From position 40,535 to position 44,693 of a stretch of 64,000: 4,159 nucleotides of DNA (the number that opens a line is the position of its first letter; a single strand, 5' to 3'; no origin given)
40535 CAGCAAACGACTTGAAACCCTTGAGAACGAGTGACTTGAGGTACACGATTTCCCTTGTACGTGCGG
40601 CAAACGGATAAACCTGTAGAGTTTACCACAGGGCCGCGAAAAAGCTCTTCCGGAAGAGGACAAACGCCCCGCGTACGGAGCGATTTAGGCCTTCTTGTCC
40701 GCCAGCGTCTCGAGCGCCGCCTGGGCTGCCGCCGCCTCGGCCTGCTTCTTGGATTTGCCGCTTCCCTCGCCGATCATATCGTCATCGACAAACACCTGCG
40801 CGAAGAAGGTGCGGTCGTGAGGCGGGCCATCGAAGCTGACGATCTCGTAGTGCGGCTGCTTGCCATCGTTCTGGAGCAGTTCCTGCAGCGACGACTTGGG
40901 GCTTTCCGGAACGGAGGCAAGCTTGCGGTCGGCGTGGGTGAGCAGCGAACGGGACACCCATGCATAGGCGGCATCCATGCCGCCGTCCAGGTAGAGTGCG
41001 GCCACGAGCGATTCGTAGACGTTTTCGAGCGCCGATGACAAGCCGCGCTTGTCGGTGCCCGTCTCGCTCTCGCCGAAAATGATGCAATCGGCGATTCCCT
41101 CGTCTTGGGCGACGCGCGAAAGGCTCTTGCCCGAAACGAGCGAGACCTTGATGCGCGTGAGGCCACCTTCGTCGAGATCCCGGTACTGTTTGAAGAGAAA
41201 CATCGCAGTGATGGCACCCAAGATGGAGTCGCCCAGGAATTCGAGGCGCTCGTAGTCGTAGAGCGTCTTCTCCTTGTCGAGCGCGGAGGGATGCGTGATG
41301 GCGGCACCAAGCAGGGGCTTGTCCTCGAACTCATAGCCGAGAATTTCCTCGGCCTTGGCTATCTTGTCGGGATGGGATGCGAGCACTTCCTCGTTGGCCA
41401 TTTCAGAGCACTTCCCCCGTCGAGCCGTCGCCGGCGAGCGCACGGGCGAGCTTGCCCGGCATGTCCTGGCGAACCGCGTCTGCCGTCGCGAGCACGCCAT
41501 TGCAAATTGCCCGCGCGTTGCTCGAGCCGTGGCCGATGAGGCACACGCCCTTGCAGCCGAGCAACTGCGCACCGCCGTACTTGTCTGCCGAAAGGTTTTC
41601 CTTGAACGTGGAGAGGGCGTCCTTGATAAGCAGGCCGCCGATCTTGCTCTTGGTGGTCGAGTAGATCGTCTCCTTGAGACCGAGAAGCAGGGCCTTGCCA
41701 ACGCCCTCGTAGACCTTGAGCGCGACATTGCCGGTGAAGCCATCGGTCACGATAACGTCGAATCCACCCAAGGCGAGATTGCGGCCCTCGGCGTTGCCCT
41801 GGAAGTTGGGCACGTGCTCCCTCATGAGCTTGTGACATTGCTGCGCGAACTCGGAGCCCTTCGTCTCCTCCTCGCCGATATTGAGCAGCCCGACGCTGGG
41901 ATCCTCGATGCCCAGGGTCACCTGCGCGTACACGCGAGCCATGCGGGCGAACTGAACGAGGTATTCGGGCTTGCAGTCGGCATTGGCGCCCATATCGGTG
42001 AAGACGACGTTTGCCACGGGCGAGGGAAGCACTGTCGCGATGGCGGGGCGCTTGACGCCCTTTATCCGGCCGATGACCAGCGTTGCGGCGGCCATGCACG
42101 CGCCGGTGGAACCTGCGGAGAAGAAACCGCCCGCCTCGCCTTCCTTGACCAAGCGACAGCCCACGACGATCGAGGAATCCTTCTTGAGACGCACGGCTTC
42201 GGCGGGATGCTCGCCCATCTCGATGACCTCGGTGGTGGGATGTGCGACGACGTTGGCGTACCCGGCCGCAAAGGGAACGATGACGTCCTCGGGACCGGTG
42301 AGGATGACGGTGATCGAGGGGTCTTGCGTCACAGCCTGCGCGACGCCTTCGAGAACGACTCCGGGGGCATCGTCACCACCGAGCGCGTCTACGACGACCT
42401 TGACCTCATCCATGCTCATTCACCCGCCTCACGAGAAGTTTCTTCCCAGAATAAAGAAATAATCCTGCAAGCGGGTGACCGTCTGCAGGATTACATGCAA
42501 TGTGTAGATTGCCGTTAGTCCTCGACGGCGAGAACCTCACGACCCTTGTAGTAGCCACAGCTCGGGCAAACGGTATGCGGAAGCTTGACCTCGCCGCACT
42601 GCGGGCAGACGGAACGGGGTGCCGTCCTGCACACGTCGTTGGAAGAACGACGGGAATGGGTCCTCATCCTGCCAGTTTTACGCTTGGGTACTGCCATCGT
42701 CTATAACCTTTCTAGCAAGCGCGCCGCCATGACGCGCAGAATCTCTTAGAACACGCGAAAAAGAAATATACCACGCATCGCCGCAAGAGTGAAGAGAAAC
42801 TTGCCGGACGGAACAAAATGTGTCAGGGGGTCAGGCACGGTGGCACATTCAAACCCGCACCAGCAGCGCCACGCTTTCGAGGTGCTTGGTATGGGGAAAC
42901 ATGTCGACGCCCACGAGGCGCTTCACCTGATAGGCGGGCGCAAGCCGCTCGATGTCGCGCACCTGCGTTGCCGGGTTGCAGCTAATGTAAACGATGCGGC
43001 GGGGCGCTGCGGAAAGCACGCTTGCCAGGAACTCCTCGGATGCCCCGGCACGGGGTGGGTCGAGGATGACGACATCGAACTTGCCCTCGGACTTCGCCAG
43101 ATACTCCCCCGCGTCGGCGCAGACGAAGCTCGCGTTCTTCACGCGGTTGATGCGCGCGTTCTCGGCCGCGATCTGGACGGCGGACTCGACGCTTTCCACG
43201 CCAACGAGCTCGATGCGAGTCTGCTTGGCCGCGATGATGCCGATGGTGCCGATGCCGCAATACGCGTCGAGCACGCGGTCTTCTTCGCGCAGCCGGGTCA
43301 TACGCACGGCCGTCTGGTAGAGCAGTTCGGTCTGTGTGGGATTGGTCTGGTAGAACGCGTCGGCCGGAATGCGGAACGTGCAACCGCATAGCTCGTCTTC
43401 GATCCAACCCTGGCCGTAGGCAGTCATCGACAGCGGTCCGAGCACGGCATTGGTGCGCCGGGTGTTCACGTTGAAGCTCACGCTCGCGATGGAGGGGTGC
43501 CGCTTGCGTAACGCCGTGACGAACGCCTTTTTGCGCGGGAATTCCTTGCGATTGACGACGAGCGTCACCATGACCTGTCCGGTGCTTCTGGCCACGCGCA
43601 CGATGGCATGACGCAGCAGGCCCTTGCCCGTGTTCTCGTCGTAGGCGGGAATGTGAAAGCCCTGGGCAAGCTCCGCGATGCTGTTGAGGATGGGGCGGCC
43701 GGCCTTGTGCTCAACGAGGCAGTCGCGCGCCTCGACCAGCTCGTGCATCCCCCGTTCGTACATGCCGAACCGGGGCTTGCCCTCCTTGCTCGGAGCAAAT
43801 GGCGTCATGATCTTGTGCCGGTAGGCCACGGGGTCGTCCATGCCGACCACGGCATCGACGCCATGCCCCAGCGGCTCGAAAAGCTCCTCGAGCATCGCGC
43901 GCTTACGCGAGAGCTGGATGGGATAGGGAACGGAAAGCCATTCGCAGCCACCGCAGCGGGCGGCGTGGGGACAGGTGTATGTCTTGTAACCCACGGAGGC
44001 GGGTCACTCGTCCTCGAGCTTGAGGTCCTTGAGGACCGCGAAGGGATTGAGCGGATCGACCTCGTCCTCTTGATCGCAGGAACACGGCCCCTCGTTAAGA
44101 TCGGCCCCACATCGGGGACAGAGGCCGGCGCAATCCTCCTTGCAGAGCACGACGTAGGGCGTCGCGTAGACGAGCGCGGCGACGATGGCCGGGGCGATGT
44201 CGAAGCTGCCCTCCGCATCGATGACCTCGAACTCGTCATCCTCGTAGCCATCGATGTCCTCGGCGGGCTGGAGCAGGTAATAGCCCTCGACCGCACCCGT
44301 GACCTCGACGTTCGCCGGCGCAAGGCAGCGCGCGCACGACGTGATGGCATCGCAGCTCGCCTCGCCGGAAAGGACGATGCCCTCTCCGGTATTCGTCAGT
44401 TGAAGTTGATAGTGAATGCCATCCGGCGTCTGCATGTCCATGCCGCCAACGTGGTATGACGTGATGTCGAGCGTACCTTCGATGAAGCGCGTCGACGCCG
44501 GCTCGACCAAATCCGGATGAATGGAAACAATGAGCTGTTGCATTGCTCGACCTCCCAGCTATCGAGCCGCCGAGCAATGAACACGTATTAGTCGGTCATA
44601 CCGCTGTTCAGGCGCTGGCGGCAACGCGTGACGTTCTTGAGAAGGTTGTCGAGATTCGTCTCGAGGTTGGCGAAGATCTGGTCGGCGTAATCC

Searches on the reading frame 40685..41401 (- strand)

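Call 78: search_protein_families(library=pfam, proteins=[window:40685-41401:-], max_evalue=0.001)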
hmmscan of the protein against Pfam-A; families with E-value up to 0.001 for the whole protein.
window:40685-41401:- (238 aa): 4 families
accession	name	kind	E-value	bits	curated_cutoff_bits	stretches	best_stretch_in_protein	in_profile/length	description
PF14622.11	Ribonucleas_3_3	-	4.2e-26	92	35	1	27-155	1-126/128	Ribonuclease-III-like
PF00636.31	Ribonuclease_3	-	3.2e-18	66.8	27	1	51-141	1-102/102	Ribonuclease III domain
PF00035.32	dsrm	-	3.7e-18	66.3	23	1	168-233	1-66/66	Double-stranded RNA binding motif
PF24995.1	DSRM_2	-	4.4e-05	24.3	27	1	190-234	36-78/79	dsRNA binding domain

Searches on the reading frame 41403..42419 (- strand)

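Call 75: search_protein_families(library=pfam, proteins=[window:41403-42419:-], max_evalue=1e-10)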
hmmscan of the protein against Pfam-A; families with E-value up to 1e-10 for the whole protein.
window:41403-42419:- (338 aa): 1 family
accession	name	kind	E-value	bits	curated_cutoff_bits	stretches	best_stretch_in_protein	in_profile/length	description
PF02504.20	FA_synthesis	-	4.4e-92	309.1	29.1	1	6-320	1-321/324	Fatty acid synthesis protein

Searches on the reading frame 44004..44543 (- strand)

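Call 75: search_protein_families(library=pfam, proteins=[window:44004-44543:-], max_evalue=1e-10)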
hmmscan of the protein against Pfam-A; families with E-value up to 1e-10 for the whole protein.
window:44004-44543:- (179 aa): 1 family
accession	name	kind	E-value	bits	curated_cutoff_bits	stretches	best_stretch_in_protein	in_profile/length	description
PF02620.22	YceD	-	2.4e-23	82.9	33.2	1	58-175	1-119/119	Large ribosomal RNA subunit accumulation protein YceD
